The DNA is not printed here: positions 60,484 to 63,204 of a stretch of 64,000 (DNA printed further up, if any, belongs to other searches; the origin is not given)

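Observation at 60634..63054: Decaheme OmcA/MtrC-family lipoprotein cytochrome carrying a collagen-like (Gly-X-Y)23 stalk, with no MtrA/MtrB partners nearby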

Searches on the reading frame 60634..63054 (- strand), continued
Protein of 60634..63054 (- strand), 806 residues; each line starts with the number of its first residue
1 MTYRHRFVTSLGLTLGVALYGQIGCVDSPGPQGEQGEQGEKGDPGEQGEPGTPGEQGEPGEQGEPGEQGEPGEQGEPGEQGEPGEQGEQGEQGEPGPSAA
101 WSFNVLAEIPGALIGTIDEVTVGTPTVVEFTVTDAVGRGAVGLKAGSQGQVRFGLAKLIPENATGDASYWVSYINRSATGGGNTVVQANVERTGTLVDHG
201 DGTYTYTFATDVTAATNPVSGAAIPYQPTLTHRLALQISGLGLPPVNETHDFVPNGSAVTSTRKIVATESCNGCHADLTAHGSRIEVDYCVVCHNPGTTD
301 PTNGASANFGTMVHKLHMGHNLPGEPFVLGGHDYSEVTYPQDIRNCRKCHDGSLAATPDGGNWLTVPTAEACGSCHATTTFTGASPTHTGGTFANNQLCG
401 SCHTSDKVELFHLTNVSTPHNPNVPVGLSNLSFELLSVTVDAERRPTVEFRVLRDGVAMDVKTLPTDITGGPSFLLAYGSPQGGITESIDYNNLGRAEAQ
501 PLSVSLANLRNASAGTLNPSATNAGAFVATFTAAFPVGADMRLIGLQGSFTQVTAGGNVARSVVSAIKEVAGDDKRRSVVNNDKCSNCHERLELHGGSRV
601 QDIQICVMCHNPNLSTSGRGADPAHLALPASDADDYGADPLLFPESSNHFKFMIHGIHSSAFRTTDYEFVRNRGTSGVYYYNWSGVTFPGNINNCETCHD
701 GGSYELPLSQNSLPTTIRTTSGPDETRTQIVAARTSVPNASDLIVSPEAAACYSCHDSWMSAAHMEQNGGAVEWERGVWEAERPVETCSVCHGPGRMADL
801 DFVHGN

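Call 64: find_related_loci(query=window:60637-62760:-, collection=metagenome_contigs, flank=10000)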
Query window:60637-62760:- (708 aa) in metagenome_contigs; peptide patterns used: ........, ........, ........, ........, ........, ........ (x = any residue, [..] = any of these).
76 stretches matched a pattern; 11 encode a relative of the query (tblastn E <= 1e-3); 11 distinct loci.
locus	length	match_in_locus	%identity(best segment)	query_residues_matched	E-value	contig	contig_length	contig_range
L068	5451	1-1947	88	61-708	0e+0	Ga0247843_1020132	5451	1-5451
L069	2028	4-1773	55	126-707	0e+0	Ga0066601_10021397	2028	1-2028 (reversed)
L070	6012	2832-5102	48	5-706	0e+0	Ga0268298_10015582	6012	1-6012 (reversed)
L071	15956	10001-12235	46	5-706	0e+0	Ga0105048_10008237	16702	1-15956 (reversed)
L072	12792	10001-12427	45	7-707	0e+0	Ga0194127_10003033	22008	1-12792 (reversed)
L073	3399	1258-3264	43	21-706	5e-177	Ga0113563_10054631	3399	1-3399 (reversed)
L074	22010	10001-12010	44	21-706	5e-168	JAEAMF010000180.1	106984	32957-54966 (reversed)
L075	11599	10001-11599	45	5-603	3e-127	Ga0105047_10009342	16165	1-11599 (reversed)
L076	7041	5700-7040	44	53-613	4e-108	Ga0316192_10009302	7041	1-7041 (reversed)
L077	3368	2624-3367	43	180-613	2e-59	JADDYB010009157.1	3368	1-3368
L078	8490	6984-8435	37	54-707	1e-39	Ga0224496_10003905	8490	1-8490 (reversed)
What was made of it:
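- Tried and rejected: metagenome_contigs scan with the heme domain only (call 64).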
